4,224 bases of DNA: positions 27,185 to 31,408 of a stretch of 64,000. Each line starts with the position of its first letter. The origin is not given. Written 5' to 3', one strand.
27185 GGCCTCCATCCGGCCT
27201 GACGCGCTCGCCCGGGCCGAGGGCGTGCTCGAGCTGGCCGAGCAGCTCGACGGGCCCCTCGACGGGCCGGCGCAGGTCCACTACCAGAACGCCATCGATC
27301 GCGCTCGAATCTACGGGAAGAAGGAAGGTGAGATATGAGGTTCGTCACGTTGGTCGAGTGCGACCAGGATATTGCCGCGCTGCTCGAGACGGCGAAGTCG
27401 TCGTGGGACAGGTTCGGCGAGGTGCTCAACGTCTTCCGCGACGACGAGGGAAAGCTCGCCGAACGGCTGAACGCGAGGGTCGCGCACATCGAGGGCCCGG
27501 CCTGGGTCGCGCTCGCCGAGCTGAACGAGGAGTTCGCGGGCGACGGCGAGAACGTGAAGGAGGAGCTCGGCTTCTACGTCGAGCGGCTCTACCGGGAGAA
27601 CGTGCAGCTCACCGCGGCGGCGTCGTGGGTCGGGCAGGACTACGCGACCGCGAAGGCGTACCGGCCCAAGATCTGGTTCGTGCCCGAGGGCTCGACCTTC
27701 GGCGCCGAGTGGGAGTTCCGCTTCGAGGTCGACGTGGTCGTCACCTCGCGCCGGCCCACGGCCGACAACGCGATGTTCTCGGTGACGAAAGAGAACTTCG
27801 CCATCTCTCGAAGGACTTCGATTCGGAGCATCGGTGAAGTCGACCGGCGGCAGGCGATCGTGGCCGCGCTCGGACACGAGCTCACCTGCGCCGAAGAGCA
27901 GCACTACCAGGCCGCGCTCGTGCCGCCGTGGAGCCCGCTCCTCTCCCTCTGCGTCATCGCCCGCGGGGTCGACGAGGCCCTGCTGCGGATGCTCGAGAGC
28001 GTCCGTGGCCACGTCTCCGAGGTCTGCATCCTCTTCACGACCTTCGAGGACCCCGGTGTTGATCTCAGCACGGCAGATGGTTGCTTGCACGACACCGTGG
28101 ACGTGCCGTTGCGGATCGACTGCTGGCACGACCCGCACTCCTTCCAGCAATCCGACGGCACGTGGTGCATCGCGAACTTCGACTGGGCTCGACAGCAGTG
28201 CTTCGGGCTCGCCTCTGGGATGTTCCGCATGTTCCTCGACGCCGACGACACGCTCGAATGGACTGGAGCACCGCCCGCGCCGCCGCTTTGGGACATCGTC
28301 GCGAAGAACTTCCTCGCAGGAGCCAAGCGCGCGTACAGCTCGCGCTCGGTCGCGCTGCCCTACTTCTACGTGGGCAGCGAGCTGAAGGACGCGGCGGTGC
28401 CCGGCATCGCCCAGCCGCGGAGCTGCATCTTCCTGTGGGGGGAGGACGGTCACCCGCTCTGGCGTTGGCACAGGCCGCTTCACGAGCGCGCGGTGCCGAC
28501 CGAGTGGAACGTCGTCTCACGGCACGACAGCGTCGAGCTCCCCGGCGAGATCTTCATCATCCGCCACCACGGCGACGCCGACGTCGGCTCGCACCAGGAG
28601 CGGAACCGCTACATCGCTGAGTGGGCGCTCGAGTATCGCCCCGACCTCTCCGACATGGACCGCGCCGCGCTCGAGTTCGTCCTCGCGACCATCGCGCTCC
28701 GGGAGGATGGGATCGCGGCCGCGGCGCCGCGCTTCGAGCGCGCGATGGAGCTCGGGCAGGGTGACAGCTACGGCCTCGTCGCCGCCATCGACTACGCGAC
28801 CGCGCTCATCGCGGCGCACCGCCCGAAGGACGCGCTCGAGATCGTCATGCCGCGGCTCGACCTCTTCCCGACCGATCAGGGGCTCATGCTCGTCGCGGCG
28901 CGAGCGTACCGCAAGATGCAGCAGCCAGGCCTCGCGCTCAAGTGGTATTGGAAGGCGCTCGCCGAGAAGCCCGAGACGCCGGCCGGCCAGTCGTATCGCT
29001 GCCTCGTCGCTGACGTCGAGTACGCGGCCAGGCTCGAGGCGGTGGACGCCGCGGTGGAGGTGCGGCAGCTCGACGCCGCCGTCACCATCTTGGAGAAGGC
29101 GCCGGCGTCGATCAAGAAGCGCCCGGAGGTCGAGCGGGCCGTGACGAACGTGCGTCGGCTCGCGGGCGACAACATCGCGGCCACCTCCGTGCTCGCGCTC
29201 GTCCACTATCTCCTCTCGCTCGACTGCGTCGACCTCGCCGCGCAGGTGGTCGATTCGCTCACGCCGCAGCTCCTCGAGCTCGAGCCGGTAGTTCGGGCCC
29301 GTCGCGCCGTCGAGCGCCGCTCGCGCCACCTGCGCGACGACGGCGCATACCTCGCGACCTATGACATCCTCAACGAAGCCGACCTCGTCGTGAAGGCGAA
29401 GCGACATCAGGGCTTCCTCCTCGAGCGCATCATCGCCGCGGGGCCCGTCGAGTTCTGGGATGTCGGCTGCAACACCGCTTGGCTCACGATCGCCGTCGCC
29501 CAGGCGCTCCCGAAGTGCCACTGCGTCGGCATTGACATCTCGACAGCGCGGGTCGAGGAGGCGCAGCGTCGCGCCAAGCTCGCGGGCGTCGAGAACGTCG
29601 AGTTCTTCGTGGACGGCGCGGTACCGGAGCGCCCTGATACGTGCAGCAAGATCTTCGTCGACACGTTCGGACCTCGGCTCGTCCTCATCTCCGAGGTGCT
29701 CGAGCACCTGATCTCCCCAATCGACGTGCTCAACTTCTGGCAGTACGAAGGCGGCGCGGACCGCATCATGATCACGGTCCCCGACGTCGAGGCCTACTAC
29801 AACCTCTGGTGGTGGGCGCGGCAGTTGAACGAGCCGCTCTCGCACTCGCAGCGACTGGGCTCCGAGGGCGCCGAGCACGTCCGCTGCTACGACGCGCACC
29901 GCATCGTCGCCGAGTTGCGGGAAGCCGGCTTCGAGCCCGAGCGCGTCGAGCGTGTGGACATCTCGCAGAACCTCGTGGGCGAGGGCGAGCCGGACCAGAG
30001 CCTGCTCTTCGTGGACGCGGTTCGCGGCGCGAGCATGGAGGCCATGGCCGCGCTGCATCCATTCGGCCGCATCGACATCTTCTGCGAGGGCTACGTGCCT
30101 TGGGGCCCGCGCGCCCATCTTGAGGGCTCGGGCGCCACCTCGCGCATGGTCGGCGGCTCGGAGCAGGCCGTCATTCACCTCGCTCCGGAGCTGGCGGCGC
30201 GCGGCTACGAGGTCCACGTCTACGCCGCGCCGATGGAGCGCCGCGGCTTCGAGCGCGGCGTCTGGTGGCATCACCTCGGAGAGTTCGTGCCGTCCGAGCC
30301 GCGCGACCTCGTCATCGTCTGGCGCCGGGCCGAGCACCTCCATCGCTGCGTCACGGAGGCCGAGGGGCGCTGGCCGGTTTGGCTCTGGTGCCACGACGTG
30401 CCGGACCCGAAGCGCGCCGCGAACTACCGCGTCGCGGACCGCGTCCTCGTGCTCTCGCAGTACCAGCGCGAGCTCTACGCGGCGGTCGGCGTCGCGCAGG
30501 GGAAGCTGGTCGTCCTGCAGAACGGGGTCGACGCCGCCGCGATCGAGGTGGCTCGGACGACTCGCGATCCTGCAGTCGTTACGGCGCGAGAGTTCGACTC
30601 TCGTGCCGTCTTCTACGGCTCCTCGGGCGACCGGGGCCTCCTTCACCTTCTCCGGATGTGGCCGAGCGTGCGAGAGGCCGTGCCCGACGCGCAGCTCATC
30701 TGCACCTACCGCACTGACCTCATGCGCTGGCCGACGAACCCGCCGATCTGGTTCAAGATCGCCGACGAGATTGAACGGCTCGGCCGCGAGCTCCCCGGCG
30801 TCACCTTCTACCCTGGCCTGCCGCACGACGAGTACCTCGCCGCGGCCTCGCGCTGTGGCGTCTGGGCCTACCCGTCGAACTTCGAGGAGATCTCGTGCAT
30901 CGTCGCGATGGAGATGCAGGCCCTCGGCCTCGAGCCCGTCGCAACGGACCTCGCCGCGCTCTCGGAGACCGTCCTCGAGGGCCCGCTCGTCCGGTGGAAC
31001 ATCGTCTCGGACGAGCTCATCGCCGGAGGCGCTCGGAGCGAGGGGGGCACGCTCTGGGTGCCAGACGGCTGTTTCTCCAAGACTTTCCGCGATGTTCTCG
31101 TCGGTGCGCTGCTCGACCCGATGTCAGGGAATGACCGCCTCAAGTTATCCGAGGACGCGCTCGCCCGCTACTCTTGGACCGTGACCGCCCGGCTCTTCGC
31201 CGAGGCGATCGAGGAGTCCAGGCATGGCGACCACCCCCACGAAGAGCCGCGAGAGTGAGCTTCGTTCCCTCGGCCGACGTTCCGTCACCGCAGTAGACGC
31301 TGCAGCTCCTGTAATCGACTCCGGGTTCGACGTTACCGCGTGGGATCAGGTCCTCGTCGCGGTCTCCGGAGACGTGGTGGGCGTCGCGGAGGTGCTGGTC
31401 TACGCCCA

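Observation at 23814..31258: Five glycosyltransferase domains plus a SAM methyltransferase in three genes, including a 1307-aa GT-A/TPR/MTase/GT-B fusion, wedged between capsid-like and spike-like genes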

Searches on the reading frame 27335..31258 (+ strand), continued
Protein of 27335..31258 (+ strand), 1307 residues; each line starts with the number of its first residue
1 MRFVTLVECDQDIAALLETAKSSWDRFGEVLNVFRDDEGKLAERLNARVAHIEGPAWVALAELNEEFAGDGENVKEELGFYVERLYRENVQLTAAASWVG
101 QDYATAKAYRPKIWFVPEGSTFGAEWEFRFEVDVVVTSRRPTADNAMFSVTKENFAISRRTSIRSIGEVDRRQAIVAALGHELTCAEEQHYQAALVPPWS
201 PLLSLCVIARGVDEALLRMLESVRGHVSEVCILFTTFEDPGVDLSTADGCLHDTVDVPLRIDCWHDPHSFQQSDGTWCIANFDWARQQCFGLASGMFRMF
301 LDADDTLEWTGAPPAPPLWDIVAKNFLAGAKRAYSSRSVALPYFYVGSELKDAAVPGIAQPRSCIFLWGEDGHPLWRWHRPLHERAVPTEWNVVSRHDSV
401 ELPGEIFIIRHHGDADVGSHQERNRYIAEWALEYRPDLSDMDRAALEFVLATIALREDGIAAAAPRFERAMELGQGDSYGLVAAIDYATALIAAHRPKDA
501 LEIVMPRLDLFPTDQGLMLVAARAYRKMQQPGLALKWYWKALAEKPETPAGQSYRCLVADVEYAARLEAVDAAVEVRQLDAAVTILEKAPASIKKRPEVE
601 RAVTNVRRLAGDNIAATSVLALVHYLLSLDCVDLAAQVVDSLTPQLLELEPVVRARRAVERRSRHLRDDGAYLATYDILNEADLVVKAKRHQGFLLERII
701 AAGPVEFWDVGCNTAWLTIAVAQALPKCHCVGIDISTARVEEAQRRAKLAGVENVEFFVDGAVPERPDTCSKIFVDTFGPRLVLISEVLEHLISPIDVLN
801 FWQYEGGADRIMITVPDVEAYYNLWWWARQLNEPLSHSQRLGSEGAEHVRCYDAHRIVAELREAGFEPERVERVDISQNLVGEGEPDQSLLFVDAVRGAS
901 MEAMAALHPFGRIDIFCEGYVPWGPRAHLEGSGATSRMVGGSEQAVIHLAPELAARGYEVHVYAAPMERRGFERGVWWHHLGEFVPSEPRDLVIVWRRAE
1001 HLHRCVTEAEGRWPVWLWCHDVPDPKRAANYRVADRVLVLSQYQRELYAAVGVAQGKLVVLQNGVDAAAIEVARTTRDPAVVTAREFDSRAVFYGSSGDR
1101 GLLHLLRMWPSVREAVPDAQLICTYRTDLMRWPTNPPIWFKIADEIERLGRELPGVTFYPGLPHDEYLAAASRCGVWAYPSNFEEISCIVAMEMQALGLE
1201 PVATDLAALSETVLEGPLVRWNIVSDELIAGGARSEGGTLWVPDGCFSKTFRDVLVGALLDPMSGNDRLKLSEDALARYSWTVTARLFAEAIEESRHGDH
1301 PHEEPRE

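Call 66: search_dna_similar(query=window:27335-31258:+, collection=phages, mode=protein, max_rows=15, max_evalue=0.001)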
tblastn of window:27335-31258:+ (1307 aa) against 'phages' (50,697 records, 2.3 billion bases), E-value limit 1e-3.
Records with a match: 15; places in all: 15; records where one place covers at least 80% of the query: 0.
Best place of each record, by identity: <60% 15.
By first word of the organism name: Sinorhizobium 7; Caudoviricetes 4; Pelagibacter 2; uncultured 1; Stenotrophomonas 1.
By host as written in the record: Sinorhizobium meliloti 7; - 5; Candidatus Pelagibacter sp. HTCC1062 2; Stenotrophomonas maltophilia D1571 1.
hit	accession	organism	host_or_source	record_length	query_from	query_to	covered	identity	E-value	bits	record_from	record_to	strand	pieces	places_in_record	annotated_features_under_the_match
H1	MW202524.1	Caudoviricetes sp.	Manatee Spring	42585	911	1223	24%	30.8%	8e-28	129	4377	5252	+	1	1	beta4glucosyltransferase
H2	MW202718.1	Caudoviricetes sp.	Manatee Spring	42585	911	1223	24%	30.8%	8e-28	129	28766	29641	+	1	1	beta4glucosyltransferase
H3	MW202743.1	Caudoviricetes sp.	Manatee Spring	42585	911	1223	24%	30.8%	8e-28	129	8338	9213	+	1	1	beta4glucosyltransferase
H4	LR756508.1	uncultured phage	metagenomic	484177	938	1216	21%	28.6%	4e-12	77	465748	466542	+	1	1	record has no annotation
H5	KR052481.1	Sinorhizobium phage phiM19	Sinorhizobium meliloti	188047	1017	1226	16%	24.2%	3e-5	55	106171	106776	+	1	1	glycosyltransferase-family protein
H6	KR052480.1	Sinorhizobium phage phiM7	Sinorhizobium meliloti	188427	1017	1226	16%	24.2%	3e-5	55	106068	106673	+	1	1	glycosyltransferase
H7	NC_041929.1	Sinorhizobium phage phiM7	Sinorhizobium meliloti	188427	1017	1226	16%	24.2%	3e-5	55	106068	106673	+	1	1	glycosyltransferase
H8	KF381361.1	Sinorhizobium phage phiM12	Sinorhizobium meliloti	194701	1017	1226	16%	24.2%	3e-5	55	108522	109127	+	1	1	glycosyl transferase-family protein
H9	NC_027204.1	Sinorhizobium phage phiM12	Sinorhizobium meliloti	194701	1017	1226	16%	24.2%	3e-5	55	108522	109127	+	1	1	glycosyltransferase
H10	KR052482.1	Sinorhizobium phage phiN3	Sinorhizobium meliloti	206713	1017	1226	16%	24.2%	4e-5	54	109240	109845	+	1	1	glycosyltransferase-family protein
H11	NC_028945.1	Sinorhizobium phage phiN3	Sinorhizobium meliloti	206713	1017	1226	16%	24.2%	4e-5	54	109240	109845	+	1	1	glycosyltransferase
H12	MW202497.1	Caudoviricetes sp.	Manatee Spring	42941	1090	1220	10%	36.4%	1e-12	79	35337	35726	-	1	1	glycosyltransferase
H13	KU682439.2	Stenotrophomonas phage vB_SmaS-DLP_6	Stenotrophomonas maltophilia D1571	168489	1017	1213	15%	23.4%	2e-5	55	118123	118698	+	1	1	glycosyl transferase protein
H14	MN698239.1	Pelagibacter phage HTVC023P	Candidatus Pelagibacter sp. HTCC1062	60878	1150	1237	7%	33.0%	3e-4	51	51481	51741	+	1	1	glycosyl transferases group 1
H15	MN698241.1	Pelagibacter phage HTVC027P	Candidatus Pelagibacter sp. HTCC1062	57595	1145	1218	6%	37.8%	3e-4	52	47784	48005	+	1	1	glycosyltransferase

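Call 68: get_annotated_region(hit=H1, flank=6000)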
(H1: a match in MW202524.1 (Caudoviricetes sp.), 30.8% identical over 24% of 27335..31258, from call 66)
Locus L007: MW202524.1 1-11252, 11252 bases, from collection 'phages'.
description: Podoviridae sp. isolate ctKR88, complete genome.
organism: Caudoviricetes sp. (NCBI taxid 2832643)
taxonomy: Viruses; Duplodnaviria; Heunggongvirae; Uroviricota; Caudoviricetes
host: -; source: Manatee Spring; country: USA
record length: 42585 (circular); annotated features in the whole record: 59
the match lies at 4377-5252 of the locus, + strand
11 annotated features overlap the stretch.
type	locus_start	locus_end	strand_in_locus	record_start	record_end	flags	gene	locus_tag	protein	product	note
CDS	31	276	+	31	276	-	-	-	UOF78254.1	hypothetical protein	-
CDS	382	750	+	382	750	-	-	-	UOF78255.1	hypothetical protein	-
CDS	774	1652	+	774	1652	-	-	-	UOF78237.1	procyclic acidic repetitive protein (parP)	-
CDS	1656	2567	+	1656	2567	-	-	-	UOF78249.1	major capsid protein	-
CDS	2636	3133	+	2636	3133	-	-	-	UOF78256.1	hypothetical protein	-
CDS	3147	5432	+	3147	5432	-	-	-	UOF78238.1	beta4glucosyltransferase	-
CDS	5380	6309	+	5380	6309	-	-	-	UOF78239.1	gtA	-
CDS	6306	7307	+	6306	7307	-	-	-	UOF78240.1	yqgM-like protein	-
CDS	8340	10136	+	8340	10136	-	-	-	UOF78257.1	hypothetical protein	-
CDS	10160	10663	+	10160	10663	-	-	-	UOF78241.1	methyltransferase domain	-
CDS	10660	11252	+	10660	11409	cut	-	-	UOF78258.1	has synthase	-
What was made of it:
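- Closest known: 761-aa GT2/TPR/GT1 protein of metagenomic podovirus ctKR88. Same: It lies two genes after the capsid gene, with more glycosyltransferases and a methyltransferase downstream (call 68).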

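Call 70: search_protein_families(library=pfam, proteins=[L007:3147-5432:+, L007:5380-6309:+, L007:6306-7307:+, L007:8340-10136:+, L007:10160-10663:+, L007:1656-2567:+], max_evalue=0.001)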
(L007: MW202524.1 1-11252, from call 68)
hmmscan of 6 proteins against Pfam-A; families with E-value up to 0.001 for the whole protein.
L007:3147-5432:+ (761 aa): 6 families
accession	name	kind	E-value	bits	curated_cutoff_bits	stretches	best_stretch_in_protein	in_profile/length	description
PF00535.33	Glycos_transf_2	-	1.8e-11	44.7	23.3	1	1-115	4-125/168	Glycosyl transferase family 2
PF00534.26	Glycos_transf_1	-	1.1e-10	41.8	26.4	1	576-730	26-167/172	Glycosyl transferases group 1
PF13692.12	Glyco_trans_1_4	-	3.3e-09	37.6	27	1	577-721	14-142/142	Glycosyl transferases group 1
PF13428.12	TPR_14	-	2.1e-05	25.2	23.5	0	229-270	2-43/44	Tetratricopeptide repeat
PF12968.13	DUF3856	-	8.4e-05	23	27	0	207-263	32-90/143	Domain of Unknown Function (DUF3856)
PF13414.12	TPR_11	-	0.00019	21.5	26.8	0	245-273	11-39/42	TPR repeat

L007:5380-6309:+ (309 aa): 0 families

L007:6306-7307:+ (333 aa): 3 families
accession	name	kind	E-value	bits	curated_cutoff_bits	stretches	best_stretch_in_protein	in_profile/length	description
PF00534.26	Glycos_transf_1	-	6.6e-08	32.7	26.4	1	212-303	78-168/172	Glycosyl transferases group 1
PF13692.12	Glyco_trans_1_4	-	2.8e-05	24.8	27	1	206-291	56-140/142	Glycosyl transferases group 1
PF13524.12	Glyco_trans_1_2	-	0.00082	19.8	25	0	212-315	32-136/144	Glycosyl transferase-like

L007:8340-10136:+ (598 aa): 0 families

L007:10160-10663:+ (167 aa): 6 families
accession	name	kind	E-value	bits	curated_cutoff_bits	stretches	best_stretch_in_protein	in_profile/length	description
PF08241.18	Methyltransf_11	-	2.6e-11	44.4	21.2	1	53-96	52-95/95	Methyltransferase domain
PF13489.12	Methyltransf_23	-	1.3e-10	41.7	27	1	4-129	16-151/164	Methyltransferase domain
PF08242.18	Methyltransf_12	-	1.7e-06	29.1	30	1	54-94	59-98/98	Methyltransferase domain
PF13847.12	Methyltransf_31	-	3.9e-06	27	27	1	57-100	70-113/145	Methyltransferase domain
PF13649.12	Methyltransf_25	-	4.7e-06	27.6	27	1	53-92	56-97/97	Methyltransferase domain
PF20922.3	Anamorsin_N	-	0.00016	21.8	27.1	1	57-99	47-90/163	Anamorsin, N-terminal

L007:1656-2567:+ (303 aa): 1 family
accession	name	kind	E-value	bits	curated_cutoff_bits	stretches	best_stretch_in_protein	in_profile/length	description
PF17236.8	SU10_MCP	-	1.6e-64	218.7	24.1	1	10-294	9-287/292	SU10 major capsid protein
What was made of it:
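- Closest known: 761-aa GT2/TPR/GT1 protein of metagenomic podovirus ctKR88. Same: It has the same three-module order by Pfam (call 70).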

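Call 104: search_protein_families(library=phrogs, proteins=[window:27335-31258:+], max_evalue=0.001)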
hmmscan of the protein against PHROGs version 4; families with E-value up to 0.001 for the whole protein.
window:27335-31258:+ (1307 aa): 1 family
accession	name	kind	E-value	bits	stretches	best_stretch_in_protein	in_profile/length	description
phrog_2170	-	moron, auxiliary metabolic gene and host takeover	5e-10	40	1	994-1215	98-295/374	glycosyltransferase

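Call 115: find_encoding_contigs(protein=P0005, flank=8000, max_places=2)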
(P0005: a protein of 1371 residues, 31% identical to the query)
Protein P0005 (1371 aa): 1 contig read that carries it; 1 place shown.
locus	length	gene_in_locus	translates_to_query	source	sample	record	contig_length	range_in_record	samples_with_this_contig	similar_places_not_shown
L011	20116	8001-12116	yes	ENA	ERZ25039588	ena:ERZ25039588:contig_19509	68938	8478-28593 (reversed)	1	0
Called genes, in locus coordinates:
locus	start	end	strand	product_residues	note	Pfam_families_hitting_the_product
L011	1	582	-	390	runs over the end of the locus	-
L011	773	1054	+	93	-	-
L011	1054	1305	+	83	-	-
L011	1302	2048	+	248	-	-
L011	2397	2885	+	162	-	-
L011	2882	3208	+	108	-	-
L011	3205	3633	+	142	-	-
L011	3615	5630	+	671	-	PF01935:DUF87 (weak), PF10412:TrwB_AAD_bind (faint)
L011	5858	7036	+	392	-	PF13102:Phage_int_SAM_5 (faint), PF00589:Phage_integrase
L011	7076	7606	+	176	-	-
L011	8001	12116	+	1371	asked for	PF00535:Glycos_transf_2, PF07719:TPR_2 (faint), PF13439:Glyco_transf_4 (faint), PF13692:Glyco_trans_1_4 (weak), PF00535:Glycos_transf_2, PF13641:Glyco_tranf_2_3, PF00534:Glycos_transf_1, PF13692:Glyco_trans_1_4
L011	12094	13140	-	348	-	-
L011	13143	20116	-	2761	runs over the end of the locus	-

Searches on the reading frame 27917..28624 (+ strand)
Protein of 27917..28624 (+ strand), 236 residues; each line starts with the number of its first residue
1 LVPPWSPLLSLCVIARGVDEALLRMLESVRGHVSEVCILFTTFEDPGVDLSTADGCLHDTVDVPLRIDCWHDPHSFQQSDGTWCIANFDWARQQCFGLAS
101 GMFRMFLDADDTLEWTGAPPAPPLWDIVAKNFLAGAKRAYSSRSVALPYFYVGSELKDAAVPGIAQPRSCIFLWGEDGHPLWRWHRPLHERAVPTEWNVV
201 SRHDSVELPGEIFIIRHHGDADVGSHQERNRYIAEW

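Call 52: search_solved_structures(query=A3, max_evalue=1, show_alignments=2)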
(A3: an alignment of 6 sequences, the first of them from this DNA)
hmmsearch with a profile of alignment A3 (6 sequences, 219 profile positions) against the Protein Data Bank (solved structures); distinct sequences matched with E-value up to 1: 11.
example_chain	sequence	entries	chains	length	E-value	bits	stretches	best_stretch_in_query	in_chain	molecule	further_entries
22ao_A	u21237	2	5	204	5.9e-12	48.7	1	4-184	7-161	GmaR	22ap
7msp_A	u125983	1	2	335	6.9e-07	32.1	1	3-177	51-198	SPbeta prophage-derived glycosyltransferase SunS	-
7msn_A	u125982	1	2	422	1.1e-06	31.5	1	4-177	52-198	SPbeta prophage-derived glycosyltransferase SunS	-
3l7j_A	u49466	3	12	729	0.075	15.7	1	86-112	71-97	Teichoic acid biosynthesis protein F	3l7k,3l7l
6tzn_A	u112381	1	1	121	0.14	14.8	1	140-207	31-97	Protein pof8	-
6u7v_A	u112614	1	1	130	0.14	14.7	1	139-207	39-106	Protein pof8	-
6xf2_A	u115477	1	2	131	0.27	13.9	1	19-106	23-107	Nesprin-1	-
3l7i_A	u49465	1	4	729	0.31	13.7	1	86-112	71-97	Teichoic acid biosynthesis protein F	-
3l7m_A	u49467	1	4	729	0.31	13.7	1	86-112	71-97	Teichoic acid biosynthesis protein F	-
6h1j_A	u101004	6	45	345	0.71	12.5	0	65-113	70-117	Probable ss-1,3-N-acetylglucosaminyltransferase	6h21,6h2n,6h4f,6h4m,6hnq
7msk_A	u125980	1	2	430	0.79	12.3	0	81-116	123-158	Glyco_trans_2-like domain-containing protein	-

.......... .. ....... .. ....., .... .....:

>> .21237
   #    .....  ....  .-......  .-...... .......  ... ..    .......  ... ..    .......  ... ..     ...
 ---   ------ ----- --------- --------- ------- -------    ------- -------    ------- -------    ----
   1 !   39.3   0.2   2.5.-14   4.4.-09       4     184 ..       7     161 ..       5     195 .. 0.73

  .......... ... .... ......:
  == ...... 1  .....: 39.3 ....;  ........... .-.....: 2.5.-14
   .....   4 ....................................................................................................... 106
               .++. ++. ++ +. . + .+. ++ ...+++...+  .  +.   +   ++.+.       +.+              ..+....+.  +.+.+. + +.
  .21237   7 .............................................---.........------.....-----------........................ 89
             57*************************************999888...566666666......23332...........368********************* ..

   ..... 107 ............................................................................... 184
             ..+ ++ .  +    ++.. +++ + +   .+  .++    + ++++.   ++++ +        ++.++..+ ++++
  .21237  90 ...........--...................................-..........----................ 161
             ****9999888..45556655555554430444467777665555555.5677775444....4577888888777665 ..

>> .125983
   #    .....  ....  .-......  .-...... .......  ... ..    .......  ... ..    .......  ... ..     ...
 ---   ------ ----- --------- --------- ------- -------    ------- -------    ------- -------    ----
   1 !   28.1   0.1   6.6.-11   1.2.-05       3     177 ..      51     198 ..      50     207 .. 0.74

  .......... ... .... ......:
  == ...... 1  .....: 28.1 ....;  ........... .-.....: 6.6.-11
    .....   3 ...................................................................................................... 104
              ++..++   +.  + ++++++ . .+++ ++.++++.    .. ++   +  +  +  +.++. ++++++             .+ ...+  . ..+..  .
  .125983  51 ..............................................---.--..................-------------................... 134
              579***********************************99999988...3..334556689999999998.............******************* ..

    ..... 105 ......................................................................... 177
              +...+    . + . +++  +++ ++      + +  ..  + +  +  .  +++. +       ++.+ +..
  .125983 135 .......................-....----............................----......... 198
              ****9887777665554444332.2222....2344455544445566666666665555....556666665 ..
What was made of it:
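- On GT-A fold / GT2-like glycosyltransferase (three domains): The family profile hits GmaR at E 5.9e-12 and SunS at E 7e-7 (call 52).
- Closest known: SunS / ThuS glycocin S-glycosyltransferases. Same: The GT-A profile hits SunS at E 7e-7 (call 52).
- Closest known: GmaR, the Listeria flagellin O-GlcNAc transferase. Same: It is the best sequence match for the GT-A domains, at E 5.9e-12 (call 52).
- Checked: A profile of the GT-A regions hits GmaR at E 5.9e-12 and SunS at E 7e-7 (call 52).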
